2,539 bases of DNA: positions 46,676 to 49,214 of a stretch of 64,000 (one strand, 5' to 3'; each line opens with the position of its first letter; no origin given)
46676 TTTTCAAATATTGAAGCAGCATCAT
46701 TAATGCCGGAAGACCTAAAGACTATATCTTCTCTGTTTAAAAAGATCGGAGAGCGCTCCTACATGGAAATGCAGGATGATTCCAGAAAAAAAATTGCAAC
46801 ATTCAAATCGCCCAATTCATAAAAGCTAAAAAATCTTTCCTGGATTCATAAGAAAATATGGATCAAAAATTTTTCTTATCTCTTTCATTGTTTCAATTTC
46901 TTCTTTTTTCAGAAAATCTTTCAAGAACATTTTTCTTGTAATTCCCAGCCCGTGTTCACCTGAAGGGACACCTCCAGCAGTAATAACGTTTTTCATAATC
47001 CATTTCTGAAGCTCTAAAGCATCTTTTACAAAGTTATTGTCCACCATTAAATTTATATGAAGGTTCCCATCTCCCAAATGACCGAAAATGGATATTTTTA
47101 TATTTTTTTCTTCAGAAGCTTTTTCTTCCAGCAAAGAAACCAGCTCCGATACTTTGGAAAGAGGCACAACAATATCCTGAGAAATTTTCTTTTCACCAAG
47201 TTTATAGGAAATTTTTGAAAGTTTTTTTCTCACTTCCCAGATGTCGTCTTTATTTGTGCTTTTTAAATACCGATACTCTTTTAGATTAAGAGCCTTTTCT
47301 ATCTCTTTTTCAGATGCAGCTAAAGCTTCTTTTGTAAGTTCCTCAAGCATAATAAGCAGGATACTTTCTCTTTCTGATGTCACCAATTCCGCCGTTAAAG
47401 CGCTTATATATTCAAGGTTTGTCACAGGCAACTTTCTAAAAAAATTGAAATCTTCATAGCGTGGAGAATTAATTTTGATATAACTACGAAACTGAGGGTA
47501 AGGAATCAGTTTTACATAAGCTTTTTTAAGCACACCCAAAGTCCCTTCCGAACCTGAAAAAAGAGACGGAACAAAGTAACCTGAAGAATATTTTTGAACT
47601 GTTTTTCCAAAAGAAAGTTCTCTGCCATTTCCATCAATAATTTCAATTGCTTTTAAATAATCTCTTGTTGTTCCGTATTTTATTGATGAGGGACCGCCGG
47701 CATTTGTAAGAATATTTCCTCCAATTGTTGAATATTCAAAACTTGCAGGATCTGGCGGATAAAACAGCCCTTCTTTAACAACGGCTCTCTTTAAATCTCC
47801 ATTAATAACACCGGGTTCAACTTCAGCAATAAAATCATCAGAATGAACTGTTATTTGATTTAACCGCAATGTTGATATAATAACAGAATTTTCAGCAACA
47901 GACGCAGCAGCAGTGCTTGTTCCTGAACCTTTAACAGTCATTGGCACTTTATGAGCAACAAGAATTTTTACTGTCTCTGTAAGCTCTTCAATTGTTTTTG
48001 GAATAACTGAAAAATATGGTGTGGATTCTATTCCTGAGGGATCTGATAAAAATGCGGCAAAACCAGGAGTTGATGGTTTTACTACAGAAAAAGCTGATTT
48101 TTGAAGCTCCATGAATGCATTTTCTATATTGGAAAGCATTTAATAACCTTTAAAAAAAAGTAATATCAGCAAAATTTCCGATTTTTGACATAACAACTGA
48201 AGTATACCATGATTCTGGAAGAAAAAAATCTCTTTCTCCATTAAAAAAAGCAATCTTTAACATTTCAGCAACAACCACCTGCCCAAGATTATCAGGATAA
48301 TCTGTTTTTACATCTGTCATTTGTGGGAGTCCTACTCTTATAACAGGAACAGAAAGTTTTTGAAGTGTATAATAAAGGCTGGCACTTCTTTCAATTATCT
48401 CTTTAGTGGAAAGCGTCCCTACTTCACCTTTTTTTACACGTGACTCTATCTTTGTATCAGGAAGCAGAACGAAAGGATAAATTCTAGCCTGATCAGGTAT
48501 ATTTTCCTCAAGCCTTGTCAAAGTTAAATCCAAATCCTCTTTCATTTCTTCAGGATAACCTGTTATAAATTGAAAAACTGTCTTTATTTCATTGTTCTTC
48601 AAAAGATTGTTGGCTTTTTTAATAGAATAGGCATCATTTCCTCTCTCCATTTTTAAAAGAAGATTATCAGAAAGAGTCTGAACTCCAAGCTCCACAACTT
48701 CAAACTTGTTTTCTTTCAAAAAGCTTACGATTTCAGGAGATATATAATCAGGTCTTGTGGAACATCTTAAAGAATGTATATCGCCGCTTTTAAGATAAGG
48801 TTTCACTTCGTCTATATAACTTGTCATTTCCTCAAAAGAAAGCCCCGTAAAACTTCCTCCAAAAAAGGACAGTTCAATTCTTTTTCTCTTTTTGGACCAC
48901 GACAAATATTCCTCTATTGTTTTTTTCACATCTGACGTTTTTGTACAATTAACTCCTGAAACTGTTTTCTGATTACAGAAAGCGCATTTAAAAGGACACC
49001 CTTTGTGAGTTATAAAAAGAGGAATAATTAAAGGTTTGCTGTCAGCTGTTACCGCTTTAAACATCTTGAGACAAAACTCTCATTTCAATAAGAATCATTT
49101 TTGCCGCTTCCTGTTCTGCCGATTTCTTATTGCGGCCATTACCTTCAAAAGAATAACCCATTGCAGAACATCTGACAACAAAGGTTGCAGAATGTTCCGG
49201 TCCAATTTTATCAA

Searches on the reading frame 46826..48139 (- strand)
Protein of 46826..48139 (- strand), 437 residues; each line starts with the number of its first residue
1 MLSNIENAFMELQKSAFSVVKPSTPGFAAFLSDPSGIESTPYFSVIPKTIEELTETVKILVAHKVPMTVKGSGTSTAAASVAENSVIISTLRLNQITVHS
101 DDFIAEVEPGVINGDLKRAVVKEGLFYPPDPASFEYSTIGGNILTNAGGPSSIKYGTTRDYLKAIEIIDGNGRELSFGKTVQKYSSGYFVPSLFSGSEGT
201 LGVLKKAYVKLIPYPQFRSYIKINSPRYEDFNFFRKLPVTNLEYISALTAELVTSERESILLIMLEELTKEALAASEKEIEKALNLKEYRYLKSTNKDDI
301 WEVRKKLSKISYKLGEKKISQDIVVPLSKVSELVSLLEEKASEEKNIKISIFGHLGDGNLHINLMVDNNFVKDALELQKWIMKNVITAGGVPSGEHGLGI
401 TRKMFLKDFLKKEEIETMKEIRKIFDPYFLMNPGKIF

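Call 66: search_protein_families(library=pfam, proteins=[window:46826-48139:-], max_evalue=0.0001)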
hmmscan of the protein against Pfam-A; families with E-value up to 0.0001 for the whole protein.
window:46826-48139:- (437 aa): 2 families
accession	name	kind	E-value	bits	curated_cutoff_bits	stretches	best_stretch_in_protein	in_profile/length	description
PF01565.28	FAD_binding_4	-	5.1e-35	120.6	26.4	1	45-176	5-137/139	FAD binding domain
PF02913.24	FAD-oxidase_C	-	7.4e-34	118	21.2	1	254-436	57-248/248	FAD linked oxidases, C-terminal domain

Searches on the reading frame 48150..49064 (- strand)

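Call 66: search_protein_families(library=pfam, proteins=[window:48150-49064:-], max_evalue=0.0001)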
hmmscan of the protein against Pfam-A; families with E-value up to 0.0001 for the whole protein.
window:48150-49064:- (304 aa): 2 families
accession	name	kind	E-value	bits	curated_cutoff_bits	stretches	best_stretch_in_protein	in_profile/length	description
PF04055.27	Radical_SAM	-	2.3e-17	64.1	29.5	1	19-182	3-163/166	Radical SAM superfamily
PF16199.10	Radical_SAM_C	-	1.4e-07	31.9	31.9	1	190-264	1-79/85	Radical_SAM C-terminal domain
